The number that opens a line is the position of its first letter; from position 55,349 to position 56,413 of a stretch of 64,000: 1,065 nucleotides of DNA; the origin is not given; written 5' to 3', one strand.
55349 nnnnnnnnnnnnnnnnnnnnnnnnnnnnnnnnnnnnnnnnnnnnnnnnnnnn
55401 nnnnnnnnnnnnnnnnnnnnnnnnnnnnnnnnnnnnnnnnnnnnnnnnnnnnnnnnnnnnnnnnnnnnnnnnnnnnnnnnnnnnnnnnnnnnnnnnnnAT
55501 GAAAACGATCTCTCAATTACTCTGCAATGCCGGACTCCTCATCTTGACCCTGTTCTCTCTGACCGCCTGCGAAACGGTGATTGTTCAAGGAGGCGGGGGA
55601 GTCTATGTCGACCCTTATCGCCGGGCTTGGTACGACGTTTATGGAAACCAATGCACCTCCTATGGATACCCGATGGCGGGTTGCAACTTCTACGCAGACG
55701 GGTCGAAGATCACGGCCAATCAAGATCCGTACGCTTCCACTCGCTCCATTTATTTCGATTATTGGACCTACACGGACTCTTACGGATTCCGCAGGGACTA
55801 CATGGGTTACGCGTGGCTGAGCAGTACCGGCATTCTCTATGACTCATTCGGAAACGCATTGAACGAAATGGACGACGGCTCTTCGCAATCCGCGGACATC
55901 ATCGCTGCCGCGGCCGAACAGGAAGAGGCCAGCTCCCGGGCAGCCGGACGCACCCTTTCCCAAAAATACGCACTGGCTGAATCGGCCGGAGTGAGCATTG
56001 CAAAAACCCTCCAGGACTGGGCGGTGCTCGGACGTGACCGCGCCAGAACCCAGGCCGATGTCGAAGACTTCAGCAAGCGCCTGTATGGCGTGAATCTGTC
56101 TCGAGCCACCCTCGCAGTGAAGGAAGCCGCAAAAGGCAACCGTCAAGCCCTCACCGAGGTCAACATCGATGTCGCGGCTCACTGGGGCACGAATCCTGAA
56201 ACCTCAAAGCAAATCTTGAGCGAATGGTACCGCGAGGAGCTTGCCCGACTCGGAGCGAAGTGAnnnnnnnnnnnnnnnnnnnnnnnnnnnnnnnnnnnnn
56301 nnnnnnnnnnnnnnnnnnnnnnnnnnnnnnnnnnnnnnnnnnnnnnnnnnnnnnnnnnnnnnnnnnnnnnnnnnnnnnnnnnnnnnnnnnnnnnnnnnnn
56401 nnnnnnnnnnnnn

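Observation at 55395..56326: Textbook sigma54 promoter driving a monocistronic lipoprotein gene, with a TCATTGA direct repeat just upstream.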

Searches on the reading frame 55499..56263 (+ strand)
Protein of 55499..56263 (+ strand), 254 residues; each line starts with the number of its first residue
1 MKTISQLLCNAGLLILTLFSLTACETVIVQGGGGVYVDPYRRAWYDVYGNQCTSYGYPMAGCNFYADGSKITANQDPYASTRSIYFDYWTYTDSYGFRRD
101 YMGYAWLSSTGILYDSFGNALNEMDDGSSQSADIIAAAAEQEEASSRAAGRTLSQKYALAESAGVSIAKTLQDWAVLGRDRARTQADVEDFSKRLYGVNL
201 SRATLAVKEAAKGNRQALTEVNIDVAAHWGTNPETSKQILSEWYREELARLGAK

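Call 6: search_protein_families(library=pfam, proteins=[window:55499-56263:+], max_evalue=0.1)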
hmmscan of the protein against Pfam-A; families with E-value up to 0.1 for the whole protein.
window:55499-56263:+ (254 aa): 0 families

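Call 7: find_homologous_proteins(query=window:55499-56263:+)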
Query window:55499-56263:+ (254 aa): 202 proteins with E <= 0.001 among 2280 candidates; the best 120 are listed.
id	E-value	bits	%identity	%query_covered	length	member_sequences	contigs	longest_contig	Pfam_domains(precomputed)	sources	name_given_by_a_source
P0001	1.3e-164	564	99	100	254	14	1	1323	-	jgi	jgi:hypothetical protein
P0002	9.8e-160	548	96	100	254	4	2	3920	-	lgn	-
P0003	1.2e-148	512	91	100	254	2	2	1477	-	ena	-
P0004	1.6e-148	511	91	100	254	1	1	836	-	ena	-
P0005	4.4e-138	477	82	100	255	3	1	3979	-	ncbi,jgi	jgi:hypothetical protein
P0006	2.4e-133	462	79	100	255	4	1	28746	-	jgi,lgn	jgi:hypothetical protein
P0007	2.4e-118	412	69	100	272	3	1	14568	-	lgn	-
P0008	1.2e-117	410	72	91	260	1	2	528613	-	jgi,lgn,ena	-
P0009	2.0e-115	403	68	100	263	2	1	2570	-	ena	-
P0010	3.0e-113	396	69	100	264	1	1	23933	-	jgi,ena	jgi:hypothetical protein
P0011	8.5e-112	391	69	95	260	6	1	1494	-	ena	-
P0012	4.0e-107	376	68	94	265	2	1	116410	-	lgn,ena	-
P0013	5.3e-106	372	64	100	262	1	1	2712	-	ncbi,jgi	jgi:hypothetical protein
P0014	8.2e-106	371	63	99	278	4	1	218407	-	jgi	-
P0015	4.3e-105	369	63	98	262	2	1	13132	-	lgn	-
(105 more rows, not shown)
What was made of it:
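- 55499..56263 (+): Gene for a 254-aa lipoprotein. It has a signal peptide and lipobox LTAC (Cys24), a Gly linker, a beta-rich aromatic N-domain with two invariant Cys (C52, C62), and a six-helix C-domain. The search of call 7 found 202 homologues, all unnamed or 'hypothetical'.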

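Call 10: find_related_loci(query=A1, collection=genome_contigs, flank=4000)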
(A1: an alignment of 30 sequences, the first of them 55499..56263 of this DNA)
Query A1 (254 aa) in genome_contigs; peptide patterns used: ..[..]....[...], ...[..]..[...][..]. (x = any residue, [..] = any of these).
50 stretches matched a pattern; 24 encode a relative of the query (tblastn E <= 1e-3); 24 distinct loci.
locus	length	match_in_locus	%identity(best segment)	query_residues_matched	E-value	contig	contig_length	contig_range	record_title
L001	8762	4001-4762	96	1-254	2e-167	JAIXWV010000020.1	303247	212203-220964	MAG: Proteobacteria bacterium isolate D4_MAG_00031 pond_D4_MAG_00031_000000000030, whole genome shotgun sequence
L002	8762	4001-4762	94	1-254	4e-163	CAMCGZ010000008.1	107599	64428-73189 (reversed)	MAG: Bdellovibrio sp. ZAP7 isolate MsE-30jul19-120 genome assembly, contig: MsE-30jul19-C234, whole genome shotgun seque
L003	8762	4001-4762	89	1-254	2e-140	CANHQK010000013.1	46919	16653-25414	MAG: Bdellovibrionales bacterium isolate RE-26jul17-3 genome assembly, contig: RE-26jul17-C774, whole genome shotgun seq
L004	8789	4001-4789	69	1-254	8e-125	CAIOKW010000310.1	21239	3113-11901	MAG: Oligoflexia bacterium isolate Umea_bin-07902 genome assembly, contig: bin-07902:310/351, whole genome shotgun seque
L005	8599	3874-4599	66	13-254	1e-108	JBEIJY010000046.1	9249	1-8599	MAG: Bdellovibrionales bacterium isolate Sample-103-S77-bin-69 Sample_103_S77-bin_69-k141_1887755, whole genome shotgun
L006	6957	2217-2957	62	4-251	2e-104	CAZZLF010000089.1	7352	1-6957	MAG TPA_asm: uncultured Bdellovibrio sp. isolate SRP124364_co1_342 genome assembly, contig: NODE_12380_length_7352_cov_4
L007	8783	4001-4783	60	1-251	9e-104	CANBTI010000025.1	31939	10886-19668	MAG: Bdellovibrionales bacterium isolate JR-MC-C-240519-135 genome assembly, contig: JR-MC-C-240519-C908, whole genome s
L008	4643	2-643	68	38-251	2e-95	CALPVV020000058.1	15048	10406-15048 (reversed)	MAG: Nitrosovibrio sp. Nv4 isolate HRS-ES2-bin-178 genome assembly, contig: HRSG-E12-C1715, whole genome shotgun sequenc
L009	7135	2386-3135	61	1-251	4e-94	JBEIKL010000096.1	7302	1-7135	MAG: Bdellovibrionales bacterium isolate Sample-104-S4-bin-132 Sample_104_S4-bin_132-k141_2063546, whole genome shotgun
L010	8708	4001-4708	58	16-252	7e-88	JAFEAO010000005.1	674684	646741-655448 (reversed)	MAG: Bdellovibrionales bacterium isolate SZAS-1 PROT-KAN-3__5__length-674684, whole genome shotgun sequence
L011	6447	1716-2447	58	1-252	6e-86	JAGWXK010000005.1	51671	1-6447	MAG: Bdellovibrionales bacterium isolate REEB465 contig-150_1016, whole genome shotgun sequence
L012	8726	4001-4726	57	2-254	1e-83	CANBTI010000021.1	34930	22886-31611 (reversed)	MAG: Bdellovibrionales bacterium isolate JR-MC-C-240519-135 genome assembly, contig: JR-MC-C-240519-C748, whole genome s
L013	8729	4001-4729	55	2-252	8e-81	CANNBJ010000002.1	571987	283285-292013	MAG: Bdellovibrionales bacterium isolate ZE-Jul18-80 genome assembly, contig: ZE-Jul18-C3-p1, whole genome shotgun seque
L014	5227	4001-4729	52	8-252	1e-74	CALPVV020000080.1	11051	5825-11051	MAG: Nitrosovibrio sp. Nv4 isolate HRS-ES2-bin-178 genome assembly, contig: HRSG-E12-C3141, whole genome shotgun sequenc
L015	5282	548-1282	50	12-254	1e-73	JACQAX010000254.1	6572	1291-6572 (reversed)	MAG: Deltaproteobacteria bacterium isolate NC_groundwater_927_Pr1_S-0.2um_64_13 Montesol18-Sp2_coassembly_scaffold_60420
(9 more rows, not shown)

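Call 15: search_protein_families(library=ncbifam, proteins=[window:55499-56263:+], max_evalue=1)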
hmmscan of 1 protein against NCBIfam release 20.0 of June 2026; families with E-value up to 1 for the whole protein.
window:55499-56263:+ (254 aa): 0 families
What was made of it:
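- On Any described protein family for the lipoprotein: Pfam gave 0 hits (call 6) and NCBIfam 0 hits (call 15).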

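Call 20: find_related_loci(query=A1, collection=metagenome_contigs, flank=3000)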
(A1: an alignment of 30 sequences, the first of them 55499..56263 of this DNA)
Query A1 (254 aa) in metagenome_contigs; peptide patterns used: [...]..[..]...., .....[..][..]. (x = any residue, [..] = any of these).
173 stretches matched a pattern; 36 encode a relative of the query (tblastn E <= 1e-3); 36 distinct loci.
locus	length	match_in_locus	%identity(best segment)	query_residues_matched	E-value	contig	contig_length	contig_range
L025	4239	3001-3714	72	23-254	9e-118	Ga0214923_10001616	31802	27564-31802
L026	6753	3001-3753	67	13-254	3e-112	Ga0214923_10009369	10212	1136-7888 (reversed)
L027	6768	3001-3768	64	4-254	1e-111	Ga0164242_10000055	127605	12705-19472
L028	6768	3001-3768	63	4-254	2e-109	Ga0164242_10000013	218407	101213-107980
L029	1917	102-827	63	24-254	2e-112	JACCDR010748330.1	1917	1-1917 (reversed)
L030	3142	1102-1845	64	4-251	1e-108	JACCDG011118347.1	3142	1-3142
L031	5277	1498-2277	62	1-251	2e-105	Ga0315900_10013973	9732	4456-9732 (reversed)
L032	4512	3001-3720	65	14-252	5e-105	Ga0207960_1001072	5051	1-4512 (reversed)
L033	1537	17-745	59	2-254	3e-101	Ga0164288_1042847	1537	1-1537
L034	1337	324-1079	56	14-252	7e-102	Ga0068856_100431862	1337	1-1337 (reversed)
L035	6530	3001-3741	57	13-252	6e-94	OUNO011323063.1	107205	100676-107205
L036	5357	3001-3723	55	12-252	6e-92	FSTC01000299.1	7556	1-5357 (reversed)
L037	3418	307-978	59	23-252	3e-87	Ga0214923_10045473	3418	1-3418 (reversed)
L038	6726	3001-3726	55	13-254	6e-85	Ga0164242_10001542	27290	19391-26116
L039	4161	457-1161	56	12-252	1e-84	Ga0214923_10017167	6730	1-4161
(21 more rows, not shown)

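Call 22: predict_structure(alignment_id=A1)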
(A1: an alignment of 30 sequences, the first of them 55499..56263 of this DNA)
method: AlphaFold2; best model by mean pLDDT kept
length: 254 residues; sequences in the alignment: 30
mean_pLDDT: 65.3   pTM: 0.48
mean pLDDT of the five models: 65.3, 58.5, 56.8, 53.9, 52.2
residues with pLDDT >= 90: 0; 70-90: 130; 50-70: 67; < 50: 57
segments of 3 or more residues with pLDDT < 50: 1-42, 124-134
pLDDT, mean of each block of 10 residues (from residue 1): 36 39 28 32 55 54 56 65 79 61 75 72 44 55 78 85 84 80 79 82 78 81 84 82 74 54
secondary structure, 60 per line:
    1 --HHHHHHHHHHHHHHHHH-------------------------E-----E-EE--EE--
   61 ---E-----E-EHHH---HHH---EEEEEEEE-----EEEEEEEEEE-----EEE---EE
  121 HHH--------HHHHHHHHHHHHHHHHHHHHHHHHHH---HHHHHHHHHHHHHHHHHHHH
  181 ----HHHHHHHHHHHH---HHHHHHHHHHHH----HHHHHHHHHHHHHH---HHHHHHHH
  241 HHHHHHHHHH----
elements in order: H3-19 E85-92 E98-107 E113-115 H132-157 H161-180 H185-196 H200-211 H216-229 H233-250

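Call 24: search_solved_structures(query=A1, max_evalue=10)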
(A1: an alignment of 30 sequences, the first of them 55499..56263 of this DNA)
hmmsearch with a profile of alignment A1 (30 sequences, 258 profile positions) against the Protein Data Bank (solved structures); distinct sequences matched with E-value up to 10: 4.
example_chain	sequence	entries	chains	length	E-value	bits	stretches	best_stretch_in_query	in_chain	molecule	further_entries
1bt1_A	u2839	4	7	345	0.4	13.3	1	66-126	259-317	PROTEIN (CATECHOL OXIDASE)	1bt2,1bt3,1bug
9i5t_Q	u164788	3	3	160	1.1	11.9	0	210-249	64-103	Large ribosomal subunit protein bL17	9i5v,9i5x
9e6q_AU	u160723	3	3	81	1.1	11.8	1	182-214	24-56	Large ribosomal subunit protein uL23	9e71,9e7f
7z0o_G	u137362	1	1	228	1.7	11.2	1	132-199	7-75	Upstream activation factor subunit UAF30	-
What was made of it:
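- On Any described protein family for the lipoprotein: The best PDB profile match has E = 0.4 (call 24).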

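Call 26: fold_search(model_id=the predicted structure, library=pdb)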
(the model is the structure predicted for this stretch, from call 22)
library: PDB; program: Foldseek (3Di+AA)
matches with E <= 10: 86; with E <= 0.001: 0
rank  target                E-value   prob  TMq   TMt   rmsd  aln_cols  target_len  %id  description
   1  4yy2_A                1.5e+00  0.15  0.18  0.32   7.7       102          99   13  Computationally designed left-handed alpha/alpha toroid with 3 repeats in space group P212121 (released 2015-12-16)
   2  1d3u_B                1.8e+00  0.08  0.16  0.19  14.9       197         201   14  TATA-BINDING PROTEIN/TRANSCRIPTION FACTOR (II)B/BRE+TATA-BOX COMPLEX FROM PYROCOCCUS WOESEI (released 1999-11-15)
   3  4yy2_C                1.9e+00  0.13  0.18  0.32   7.6       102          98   13  Computationally designed left-handed alpha/alpha toroid with 3 repeats in space group P212121 (released 2015-12-16)
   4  2w96_A                2.3e+00  0.11  0.17  0.18  12.7       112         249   12  Crystal Structure of CDK4 in complex with a D-type cyclin (released 2009-03-10)
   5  9y66_A                2.3e+00  0.02  0.09  0.07  21.7       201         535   10  attLsym bound serine integrase complex in the dimeric state (released 2026-02-04)
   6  4bne_B                2.5e+00  0.02  0.09  0.08  23.0       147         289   12  Pacsin2 Interacts with Membranes and Actin-Filaments (released 2014-05-14)
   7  4yy5_A                2.7e+00  0.11  0.18  0.32   7.6       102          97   13  Computationally designed left-handed alpha/alpha toroid with 3 repeats in space group P43212 (released 2015-12-16)
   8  8eja_A                3.2e+00  0.10  0.18  0.33  12.6       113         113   17  Computational design of potent and selective inhibitors of Bak and Bax (released 2024-03-20)
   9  8je0_D                3.2e+00  0.08  0.08  0.06  10.1        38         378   21  A novel amidohydrolase (released 2024-03-20)
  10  7eg8_R                3.2e+00  0.04  0.14  0.14  13.5       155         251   13  TFIID-based core PIC on PUMA promoter (released 2021-05-05)
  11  4b9q_D                3.4e+00  0.04  0.14  0.07  19.5       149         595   12  Open conformation of ATP-bound Hsp70 homolog DnaK (released 2012-11-14)
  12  5jsb_B                3.5e+00  0.08  0.16  0.29  13.2       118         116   14  Crystal structure of Mcl1-inhibitor complex (released 2016-11-16)
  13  6joo_A                3.5e+00  0.05  0.20  0.08  17.9       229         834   11  Crystal structure of Corynebacterium diphtheriae Cas9 in complex with sgRNA and target DNA (released 2019-04-17)
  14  7ah0                  3.5e+00  0.04  0.11  0.24  14.3       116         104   13  Crystal structure of the de novo designed two-heme binding protein, 4D2 (released 2021-10-06)
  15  7bqs_MODEL_1_A        4.0e+00  0.10  0.17  0.30  11.2       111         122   19  Solution NMR structure of fold-U Nomur; de novo designed protein with an asymmetric all-alpha topology (released 2021-04-07)
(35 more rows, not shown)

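Call 39: search_protein_representatives(alignment_id=A1)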
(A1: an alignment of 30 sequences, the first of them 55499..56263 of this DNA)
Query: 30 sequences, 258 profile positions. Proteins with E-value up to 0.001 (for the whole library): 364; up to 1e-10: 147; up to 1e-30: 57. The best 150 are listed.
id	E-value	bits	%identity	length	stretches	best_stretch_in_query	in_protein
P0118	4.3e-93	327.8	-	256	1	9-258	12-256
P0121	1.5e-86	306.4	-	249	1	7-254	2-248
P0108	8.2e-82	290.9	-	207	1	4-201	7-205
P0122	6.5e-80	284.6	-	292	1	16-256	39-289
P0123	2.1e-79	283.0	-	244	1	18-251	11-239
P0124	2.1e-70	253.5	-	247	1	18-257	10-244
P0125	2.3e-68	246.8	-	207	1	51-256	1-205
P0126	5.3e-66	239.0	-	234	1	41-249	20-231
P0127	4.4e-65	236.0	-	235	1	44-248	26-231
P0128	4.6e-65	236.0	-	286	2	83-250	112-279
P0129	1.6e-64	234.2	-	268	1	8-258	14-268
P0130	2.2e-64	233.7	-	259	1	1-256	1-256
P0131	2.4e-63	230.3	-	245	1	21-255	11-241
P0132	9.4e-63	228.4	-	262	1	6-249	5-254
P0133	2.2e-62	227.2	-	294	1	13-255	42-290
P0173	1.2e-32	129.8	-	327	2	112-250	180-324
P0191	3.9e-23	98.5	-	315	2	92-250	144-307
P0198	1.4e-19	86.9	-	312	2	106-257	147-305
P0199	4.3e-19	85.3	-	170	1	135-256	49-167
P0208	2.1e-17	79.8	-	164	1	135-256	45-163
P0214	9.9e-17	77.6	-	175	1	130-257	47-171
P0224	1.6e-14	70.3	-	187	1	131-256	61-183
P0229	5.5e-14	68.6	-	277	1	128-244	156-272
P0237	2.9e-13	66.2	-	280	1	129-246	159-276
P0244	6.9e-13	65.0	-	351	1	99-246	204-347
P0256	1.3e-11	60.8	-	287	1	89-246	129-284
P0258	1.8e-11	60.3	-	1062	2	129-250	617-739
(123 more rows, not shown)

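Call 40: search_protein_families(library=pfam, proteins=[P0258, P0244, P0173, P0191, P0198, P0229, P0237, P0256, P0214, P0224], max_evalue=0.01)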
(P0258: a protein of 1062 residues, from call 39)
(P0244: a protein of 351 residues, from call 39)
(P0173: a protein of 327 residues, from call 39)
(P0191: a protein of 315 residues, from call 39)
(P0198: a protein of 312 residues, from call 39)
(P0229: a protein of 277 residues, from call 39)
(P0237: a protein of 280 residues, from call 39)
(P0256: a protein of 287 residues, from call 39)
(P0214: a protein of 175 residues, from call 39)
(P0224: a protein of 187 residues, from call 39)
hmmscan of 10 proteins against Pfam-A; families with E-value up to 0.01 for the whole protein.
P0258 (1062 aa): 1 family
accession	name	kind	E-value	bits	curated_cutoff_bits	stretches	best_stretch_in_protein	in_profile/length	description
PF00691.25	OmpA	-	0.00034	21.3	27.2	0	940-1001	19-79/98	OmpA family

P0244 (351 aa): 0 families

P0173 (327 aa): 0 families

P0191 (315 aa): 0 families

P0198 (312 aa): 0 families

P0229 (277 aa): 0 families

P0237 (280 aa): 0 families

P0256 (287 aa): 0 families

P0214 (175 aa): 0 families

P0224 (187 aa): 0 families

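Call 57: list_cluster_members(proteins=[P0214, P0224, P0199, P0208, P0229, P0244, P0258, P0173, P0191, P0121])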
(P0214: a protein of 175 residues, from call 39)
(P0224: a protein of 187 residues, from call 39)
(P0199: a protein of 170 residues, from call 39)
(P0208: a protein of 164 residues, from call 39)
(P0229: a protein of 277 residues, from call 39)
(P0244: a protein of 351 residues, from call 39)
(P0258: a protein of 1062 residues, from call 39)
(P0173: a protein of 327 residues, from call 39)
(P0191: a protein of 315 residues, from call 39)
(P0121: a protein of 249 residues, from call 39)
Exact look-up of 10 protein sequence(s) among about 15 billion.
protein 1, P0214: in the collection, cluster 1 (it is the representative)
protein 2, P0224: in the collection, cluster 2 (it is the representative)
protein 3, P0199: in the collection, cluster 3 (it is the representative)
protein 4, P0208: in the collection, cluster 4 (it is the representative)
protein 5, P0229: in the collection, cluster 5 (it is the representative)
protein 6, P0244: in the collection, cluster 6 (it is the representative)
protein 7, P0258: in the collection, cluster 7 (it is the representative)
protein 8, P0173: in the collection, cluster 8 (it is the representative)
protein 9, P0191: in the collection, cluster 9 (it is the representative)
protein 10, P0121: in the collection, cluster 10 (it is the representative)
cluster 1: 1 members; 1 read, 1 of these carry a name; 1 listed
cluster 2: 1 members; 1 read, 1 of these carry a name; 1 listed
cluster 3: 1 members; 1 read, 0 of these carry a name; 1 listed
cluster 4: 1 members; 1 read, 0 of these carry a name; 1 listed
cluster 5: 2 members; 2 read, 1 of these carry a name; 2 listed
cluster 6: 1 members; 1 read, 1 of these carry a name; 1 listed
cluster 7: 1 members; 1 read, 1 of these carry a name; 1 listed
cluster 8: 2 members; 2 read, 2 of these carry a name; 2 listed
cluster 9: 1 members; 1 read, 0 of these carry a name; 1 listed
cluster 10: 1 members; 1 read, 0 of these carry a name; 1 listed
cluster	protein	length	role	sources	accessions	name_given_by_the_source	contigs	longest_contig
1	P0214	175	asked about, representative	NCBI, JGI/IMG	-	hypothetical protein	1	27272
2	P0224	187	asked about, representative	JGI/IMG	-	hypothetical protein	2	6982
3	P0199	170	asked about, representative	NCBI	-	-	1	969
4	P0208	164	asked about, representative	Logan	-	-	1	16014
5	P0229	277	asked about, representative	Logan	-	-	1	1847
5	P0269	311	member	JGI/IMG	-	hypothetical protein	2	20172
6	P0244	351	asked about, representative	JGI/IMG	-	hypothetical protein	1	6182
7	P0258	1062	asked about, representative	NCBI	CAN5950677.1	unnamed protein product [Sphagnum jensenii]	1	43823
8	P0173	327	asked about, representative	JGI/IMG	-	hypothetical protein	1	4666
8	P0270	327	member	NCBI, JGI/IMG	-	hypothetical protein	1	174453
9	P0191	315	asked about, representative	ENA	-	-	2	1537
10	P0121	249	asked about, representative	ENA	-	-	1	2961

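Call 64: predict_structure(alignment_id=A3)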
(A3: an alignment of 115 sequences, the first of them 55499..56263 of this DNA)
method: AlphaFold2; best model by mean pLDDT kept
length: 254 residues; sequences in the alignment: 115
mean_pLDDT: 76.9   pTM: 0.50
mean pLDDT of the five models: 76.9, 75.7, 74.2, 71.5, 70.3
residues with pLDDT >= 90: 75; 70-90: 113; 50-70: 33; < 50: 33
segments of 3 or more residues with pLDDT < 50: 18-38, 124-131
pLDDT, mean of each block of 10 residues (from residue 1): 53 51 38 41 69 70 77 84 90 81 89 88 50 61 81 89 90 88 92 93 91 91 93 90 82 72
secondary structure, 60 per line:
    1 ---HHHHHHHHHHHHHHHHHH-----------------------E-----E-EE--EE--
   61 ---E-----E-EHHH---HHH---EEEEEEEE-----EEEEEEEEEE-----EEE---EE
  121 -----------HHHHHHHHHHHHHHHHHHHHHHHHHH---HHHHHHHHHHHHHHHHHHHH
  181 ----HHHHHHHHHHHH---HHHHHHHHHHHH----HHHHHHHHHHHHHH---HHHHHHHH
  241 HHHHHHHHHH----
elements in order: H4-21 E85-92 E98-107 E113-115 H132-157 H161-180 H185-196 H200-211 H216-229 H233-250
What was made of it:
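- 55499..56263 (+): The structure model has pLDDT 77, about 90 in the C-domain (call 64).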
